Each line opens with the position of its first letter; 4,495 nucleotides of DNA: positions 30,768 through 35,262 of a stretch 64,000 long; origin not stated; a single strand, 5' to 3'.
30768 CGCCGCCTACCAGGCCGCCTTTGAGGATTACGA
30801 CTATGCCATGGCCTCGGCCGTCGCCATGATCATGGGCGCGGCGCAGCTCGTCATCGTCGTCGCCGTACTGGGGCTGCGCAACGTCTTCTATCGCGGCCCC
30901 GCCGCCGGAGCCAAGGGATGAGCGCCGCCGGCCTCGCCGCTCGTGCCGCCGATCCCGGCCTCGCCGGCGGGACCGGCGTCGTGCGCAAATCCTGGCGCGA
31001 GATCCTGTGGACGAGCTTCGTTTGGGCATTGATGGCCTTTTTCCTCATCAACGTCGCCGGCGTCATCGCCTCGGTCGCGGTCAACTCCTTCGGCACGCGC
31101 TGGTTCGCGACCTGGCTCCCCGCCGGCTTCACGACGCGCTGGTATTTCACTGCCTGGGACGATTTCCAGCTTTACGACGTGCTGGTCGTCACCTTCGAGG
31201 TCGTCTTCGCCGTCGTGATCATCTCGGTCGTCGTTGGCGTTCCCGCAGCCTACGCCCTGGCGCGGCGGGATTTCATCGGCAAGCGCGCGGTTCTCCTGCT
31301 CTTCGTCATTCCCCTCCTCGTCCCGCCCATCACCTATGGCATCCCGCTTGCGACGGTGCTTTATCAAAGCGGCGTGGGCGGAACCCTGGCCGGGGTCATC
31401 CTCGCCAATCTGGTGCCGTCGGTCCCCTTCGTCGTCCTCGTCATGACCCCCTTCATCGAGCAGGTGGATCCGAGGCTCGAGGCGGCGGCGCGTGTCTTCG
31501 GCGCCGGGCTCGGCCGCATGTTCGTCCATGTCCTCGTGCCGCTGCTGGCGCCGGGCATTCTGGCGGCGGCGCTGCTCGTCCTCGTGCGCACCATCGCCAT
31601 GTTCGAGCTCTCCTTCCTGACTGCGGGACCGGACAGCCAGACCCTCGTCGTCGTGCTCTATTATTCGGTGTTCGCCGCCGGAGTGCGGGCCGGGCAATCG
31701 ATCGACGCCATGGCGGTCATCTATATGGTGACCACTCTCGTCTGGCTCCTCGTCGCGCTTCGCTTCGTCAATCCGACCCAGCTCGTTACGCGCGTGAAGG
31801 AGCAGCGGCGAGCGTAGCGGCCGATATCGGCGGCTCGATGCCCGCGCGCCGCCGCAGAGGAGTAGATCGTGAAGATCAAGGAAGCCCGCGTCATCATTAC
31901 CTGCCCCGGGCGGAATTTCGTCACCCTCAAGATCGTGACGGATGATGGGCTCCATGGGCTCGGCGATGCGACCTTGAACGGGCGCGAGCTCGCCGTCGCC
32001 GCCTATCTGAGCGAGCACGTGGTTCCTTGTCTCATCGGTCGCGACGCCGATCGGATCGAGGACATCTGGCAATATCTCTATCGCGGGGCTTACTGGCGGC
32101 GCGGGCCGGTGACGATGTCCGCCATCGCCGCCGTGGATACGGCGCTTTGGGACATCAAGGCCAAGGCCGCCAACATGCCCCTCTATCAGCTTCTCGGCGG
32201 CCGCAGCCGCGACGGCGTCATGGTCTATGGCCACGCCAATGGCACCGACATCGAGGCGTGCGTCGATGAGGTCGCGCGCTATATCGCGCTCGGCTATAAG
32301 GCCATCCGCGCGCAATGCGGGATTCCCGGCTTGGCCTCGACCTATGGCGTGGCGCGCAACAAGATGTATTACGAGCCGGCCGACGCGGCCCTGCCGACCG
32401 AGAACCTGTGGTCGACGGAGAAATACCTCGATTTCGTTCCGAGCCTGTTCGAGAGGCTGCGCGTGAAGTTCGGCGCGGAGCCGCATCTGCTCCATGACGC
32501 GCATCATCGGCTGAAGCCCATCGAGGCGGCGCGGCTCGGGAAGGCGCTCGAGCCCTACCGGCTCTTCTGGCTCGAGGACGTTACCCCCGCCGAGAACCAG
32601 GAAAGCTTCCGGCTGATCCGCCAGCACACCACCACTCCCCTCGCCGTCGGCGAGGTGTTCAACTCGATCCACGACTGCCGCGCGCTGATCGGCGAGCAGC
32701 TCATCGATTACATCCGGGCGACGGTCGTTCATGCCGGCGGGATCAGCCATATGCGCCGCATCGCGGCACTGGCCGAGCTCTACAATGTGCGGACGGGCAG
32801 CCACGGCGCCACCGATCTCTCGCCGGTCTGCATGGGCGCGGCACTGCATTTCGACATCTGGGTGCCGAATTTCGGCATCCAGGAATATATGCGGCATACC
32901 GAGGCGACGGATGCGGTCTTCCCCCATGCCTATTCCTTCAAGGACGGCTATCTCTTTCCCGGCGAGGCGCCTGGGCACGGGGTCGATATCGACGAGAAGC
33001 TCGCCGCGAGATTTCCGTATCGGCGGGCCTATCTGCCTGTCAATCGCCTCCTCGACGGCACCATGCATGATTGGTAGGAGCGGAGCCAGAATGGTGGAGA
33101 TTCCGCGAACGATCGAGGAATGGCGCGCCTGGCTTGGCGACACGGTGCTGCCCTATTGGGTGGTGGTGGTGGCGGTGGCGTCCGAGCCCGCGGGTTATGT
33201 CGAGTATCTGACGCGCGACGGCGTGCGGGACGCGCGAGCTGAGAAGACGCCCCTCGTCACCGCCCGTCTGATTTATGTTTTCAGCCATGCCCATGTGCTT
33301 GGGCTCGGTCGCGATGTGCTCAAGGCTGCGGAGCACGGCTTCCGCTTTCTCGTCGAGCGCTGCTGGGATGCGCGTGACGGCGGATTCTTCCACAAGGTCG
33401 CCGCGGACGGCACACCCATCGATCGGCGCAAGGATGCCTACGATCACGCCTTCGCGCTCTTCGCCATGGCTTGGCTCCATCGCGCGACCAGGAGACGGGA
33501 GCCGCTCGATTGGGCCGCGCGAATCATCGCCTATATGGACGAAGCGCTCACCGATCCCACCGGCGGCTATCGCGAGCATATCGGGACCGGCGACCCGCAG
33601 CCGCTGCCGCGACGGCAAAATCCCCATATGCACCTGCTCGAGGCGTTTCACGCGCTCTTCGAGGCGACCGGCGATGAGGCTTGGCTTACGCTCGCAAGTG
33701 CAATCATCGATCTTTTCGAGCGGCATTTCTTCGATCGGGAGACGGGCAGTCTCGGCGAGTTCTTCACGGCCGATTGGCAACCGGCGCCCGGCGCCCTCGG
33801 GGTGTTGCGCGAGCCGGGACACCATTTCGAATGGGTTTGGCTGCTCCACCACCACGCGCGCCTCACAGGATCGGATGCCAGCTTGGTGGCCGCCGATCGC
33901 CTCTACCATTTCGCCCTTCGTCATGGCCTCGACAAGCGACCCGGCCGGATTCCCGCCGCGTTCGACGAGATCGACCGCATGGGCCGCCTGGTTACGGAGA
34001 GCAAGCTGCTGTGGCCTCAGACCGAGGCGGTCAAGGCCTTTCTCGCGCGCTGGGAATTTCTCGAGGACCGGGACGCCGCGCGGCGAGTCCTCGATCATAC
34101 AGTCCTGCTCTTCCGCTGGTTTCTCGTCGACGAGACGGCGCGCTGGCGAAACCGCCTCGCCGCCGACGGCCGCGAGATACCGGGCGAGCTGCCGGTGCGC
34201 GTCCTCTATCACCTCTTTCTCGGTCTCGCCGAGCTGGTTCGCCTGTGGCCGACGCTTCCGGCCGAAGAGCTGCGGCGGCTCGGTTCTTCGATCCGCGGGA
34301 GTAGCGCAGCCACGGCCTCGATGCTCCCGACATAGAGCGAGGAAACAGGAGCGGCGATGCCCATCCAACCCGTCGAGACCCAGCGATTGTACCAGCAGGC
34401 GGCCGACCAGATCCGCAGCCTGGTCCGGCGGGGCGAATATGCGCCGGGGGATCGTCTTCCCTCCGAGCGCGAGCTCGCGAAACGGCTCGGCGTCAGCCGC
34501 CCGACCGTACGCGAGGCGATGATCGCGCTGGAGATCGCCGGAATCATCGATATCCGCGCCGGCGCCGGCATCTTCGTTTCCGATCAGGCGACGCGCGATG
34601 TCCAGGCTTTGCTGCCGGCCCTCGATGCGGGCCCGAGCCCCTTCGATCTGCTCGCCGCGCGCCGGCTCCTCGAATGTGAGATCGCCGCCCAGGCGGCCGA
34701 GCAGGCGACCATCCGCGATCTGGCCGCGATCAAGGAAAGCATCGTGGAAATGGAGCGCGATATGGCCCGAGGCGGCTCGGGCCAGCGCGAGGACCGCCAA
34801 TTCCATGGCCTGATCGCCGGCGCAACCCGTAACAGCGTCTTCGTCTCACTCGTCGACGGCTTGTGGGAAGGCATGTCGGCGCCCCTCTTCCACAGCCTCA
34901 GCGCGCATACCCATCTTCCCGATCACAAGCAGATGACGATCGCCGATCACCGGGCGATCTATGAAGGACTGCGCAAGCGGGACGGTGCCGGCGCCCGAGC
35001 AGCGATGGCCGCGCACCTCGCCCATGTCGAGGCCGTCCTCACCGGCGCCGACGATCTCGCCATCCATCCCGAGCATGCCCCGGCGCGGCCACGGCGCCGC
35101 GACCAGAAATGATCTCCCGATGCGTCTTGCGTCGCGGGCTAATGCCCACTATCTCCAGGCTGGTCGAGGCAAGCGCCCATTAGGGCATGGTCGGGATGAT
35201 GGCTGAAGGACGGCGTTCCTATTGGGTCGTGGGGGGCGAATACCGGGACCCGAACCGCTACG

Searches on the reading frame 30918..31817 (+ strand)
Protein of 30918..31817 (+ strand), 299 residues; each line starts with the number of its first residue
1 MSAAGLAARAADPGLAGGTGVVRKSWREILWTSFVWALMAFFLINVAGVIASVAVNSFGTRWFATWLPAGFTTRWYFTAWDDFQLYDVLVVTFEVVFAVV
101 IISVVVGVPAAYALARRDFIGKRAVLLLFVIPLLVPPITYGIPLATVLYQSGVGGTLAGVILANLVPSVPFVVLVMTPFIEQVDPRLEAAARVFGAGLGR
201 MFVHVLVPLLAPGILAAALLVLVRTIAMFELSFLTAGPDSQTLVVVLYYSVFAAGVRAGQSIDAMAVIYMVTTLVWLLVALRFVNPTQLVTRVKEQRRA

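Call 10: search_protein_families(library=pfam, proteins=[window:30918-31817:+], max_evalue=0.001)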
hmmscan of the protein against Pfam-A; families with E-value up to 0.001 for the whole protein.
window:30918-31817:+ (299 aa): 1 family
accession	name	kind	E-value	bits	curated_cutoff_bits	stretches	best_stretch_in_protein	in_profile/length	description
PF00528.27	BPD_transp_1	-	8.9e-10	39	26.4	1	107-281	1-175/184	Binding-protein-dependent transport system inner membrane component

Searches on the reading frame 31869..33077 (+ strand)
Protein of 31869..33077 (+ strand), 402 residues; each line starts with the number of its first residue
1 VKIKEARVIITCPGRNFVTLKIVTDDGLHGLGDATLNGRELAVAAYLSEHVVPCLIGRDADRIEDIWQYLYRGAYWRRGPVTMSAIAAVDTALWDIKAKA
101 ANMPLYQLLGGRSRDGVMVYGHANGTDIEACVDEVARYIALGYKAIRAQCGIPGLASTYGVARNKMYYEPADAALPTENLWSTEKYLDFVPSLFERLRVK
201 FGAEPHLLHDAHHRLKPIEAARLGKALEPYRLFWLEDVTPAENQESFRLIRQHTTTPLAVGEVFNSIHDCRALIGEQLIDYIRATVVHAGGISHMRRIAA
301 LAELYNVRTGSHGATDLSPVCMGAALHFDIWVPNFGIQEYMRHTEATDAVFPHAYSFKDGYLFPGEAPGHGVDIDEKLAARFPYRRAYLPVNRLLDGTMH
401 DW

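Call 10: search_protein_families(library=pfam, proteins=[window:31869-33077:+], max_evalue=0.001)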
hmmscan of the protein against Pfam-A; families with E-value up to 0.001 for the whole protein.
window:31869-33077:+ (402 aa): 2 families
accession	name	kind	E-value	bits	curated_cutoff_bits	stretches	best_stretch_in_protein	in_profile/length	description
PF13378.12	MR_MLE_C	-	5.3e-42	144.4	29.4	1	187-377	27-218/219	Enolase C-terminal domain-like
PF02746.21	MR_MLE_N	-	4.5e-32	111.1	22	1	14-110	25-117/117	Mandelate racemase / muconate lactonizing enzyme, N-terminal domain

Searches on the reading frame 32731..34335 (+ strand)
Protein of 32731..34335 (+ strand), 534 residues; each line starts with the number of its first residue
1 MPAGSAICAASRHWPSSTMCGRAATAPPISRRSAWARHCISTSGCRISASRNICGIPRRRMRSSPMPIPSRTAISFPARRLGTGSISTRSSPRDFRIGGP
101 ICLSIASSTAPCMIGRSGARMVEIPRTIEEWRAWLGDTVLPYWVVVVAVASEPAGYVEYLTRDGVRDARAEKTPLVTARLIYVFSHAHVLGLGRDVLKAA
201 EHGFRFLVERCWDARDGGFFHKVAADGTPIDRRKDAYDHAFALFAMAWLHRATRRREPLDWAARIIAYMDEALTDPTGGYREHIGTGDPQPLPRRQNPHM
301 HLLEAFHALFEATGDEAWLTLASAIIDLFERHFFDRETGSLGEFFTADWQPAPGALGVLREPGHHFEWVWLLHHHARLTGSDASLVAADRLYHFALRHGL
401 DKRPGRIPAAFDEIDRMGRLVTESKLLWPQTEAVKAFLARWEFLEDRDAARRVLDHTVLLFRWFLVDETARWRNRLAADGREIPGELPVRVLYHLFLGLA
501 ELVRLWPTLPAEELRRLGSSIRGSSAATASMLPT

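Call 10: search_protein_families(library=pfam, proteins=[window:32731-34335:+], max_evalue=0.001)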
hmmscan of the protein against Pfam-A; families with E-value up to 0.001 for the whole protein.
window:32731-34335:+ (534 aa): 2 families
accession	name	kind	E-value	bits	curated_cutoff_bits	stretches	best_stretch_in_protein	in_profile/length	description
PF07221.17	GlcNAc_2-epim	-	6.2e-67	226.7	23.4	1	155-496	1-345/347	N-acylglucosamine 2-epimerase (GlcNAc 2-epimerase)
PF03663.20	Glyco_hydro_76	-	2.2e-05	24.6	25.9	1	197-336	114-258/366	Glycosyl hydrolase family 76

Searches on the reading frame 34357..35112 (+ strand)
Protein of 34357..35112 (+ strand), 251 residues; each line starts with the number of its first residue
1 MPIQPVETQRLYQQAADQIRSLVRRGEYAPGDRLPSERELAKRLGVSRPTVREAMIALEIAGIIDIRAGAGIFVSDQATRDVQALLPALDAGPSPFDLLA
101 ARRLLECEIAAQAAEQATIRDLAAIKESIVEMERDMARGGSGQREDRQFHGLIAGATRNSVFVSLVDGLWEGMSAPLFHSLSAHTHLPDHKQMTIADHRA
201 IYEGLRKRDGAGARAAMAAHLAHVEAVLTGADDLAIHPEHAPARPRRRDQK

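Call 9: search_protein_families(library=pfam, proteins=[window:34357-35112:+], max_evalue=0.001)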
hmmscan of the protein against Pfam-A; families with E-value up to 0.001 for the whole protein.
window:34357-35112:+ (251 aa): 4 families
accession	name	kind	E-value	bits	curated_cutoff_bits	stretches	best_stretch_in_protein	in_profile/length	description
PF07729.17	FCD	-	7.8e-25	88.1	24.3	1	97-222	1-124/125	FCD domain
PF00392.27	GntR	-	1.3e-22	79.6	27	1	11-74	1-64/64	Bacterial regulatory proteins, gntR family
PF13545.12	HTH_Crp_2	-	2e-05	24.9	27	1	35-76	23-63/70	Crp-like helix-turn-helix domain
PF08279.18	HTH_11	-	0.00097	19.4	25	0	38-71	19-53/55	HTH domain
